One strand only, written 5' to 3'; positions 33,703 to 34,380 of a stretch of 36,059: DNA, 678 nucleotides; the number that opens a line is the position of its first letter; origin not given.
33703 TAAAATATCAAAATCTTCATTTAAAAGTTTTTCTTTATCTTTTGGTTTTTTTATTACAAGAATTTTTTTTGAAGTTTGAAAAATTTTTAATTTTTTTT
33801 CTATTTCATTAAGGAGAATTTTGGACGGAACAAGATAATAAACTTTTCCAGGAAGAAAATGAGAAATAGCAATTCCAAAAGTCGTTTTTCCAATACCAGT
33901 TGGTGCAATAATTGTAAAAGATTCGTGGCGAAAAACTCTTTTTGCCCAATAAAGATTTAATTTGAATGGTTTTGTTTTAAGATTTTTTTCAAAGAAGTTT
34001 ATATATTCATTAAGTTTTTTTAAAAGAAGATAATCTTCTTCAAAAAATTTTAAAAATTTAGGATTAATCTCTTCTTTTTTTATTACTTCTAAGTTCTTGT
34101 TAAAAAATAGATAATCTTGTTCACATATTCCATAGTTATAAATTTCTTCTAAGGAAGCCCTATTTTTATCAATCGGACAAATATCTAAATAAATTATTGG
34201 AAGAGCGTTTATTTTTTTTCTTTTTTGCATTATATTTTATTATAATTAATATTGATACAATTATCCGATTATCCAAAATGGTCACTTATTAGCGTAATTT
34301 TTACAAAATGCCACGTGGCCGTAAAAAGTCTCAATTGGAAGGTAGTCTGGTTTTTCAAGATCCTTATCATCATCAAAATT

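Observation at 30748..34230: Intact reverse gyrase wired into a housekeeping operon of an AT-rich, streamlined CPR-like bacterium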

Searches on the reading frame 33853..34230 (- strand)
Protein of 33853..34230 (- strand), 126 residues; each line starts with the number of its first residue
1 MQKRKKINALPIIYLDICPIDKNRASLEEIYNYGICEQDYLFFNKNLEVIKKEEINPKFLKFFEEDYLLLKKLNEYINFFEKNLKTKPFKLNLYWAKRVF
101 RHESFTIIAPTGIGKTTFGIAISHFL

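Call 27: search_solved_structures(query=window:33853-34230:-, max_evalue=10, show_alignments=4)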
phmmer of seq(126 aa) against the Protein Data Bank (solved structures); distinct sequences matched with E-value up to 10: 13.
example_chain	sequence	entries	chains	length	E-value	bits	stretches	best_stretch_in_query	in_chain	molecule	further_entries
1gl9_B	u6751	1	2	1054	4.1e-11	46.7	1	59-126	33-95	REVERSE GYRASE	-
1gku_B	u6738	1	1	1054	1.8e-10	44.6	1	61-126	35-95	REVERSE GYRASE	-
3p4x_A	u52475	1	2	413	6.8e-07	33.1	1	74-122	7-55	reverse gyrase helicase-like domain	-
3oiy_A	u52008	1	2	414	6.8e-07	33.1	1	74-122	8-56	reverse gyrase helicase domain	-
3p4y_A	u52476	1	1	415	6.8e-07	33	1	74-122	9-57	reverse gyrase helicase domain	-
7fse_A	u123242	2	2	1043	8.1e-07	32.8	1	68-122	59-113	Reverse gyrase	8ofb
7fsf_A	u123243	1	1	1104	8.6e-07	32.7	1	68-122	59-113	Reverse gyrase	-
4ddt_A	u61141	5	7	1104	8.6e-07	32.7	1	68-122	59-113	Reverse gyrase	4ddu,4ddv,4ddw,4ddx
9r3w_A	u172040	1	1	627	0.035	17.8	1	51-123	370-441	tRNA ligase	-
4yis_A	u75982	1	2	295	0.24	15.1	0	45-81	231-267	Meganuclease I-CpaMI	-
2a6q_E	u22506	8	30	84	0.91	13.3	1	49-103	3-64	Toxin yoeB | TOXIN OF THE YOEB-YEFM TOXIN-ANTITOXIN SYSTEM | Addiction module toxin, Txe/YoeB family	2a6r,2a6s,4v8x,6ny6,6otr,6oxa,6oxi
9eho_OO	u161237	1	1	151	1.2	12.9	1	32-96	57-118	Small ribosomal subunit protein uS15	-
7r81_O2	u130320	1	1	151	1.6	12.5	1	32-100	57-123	40S ribosomal protein S13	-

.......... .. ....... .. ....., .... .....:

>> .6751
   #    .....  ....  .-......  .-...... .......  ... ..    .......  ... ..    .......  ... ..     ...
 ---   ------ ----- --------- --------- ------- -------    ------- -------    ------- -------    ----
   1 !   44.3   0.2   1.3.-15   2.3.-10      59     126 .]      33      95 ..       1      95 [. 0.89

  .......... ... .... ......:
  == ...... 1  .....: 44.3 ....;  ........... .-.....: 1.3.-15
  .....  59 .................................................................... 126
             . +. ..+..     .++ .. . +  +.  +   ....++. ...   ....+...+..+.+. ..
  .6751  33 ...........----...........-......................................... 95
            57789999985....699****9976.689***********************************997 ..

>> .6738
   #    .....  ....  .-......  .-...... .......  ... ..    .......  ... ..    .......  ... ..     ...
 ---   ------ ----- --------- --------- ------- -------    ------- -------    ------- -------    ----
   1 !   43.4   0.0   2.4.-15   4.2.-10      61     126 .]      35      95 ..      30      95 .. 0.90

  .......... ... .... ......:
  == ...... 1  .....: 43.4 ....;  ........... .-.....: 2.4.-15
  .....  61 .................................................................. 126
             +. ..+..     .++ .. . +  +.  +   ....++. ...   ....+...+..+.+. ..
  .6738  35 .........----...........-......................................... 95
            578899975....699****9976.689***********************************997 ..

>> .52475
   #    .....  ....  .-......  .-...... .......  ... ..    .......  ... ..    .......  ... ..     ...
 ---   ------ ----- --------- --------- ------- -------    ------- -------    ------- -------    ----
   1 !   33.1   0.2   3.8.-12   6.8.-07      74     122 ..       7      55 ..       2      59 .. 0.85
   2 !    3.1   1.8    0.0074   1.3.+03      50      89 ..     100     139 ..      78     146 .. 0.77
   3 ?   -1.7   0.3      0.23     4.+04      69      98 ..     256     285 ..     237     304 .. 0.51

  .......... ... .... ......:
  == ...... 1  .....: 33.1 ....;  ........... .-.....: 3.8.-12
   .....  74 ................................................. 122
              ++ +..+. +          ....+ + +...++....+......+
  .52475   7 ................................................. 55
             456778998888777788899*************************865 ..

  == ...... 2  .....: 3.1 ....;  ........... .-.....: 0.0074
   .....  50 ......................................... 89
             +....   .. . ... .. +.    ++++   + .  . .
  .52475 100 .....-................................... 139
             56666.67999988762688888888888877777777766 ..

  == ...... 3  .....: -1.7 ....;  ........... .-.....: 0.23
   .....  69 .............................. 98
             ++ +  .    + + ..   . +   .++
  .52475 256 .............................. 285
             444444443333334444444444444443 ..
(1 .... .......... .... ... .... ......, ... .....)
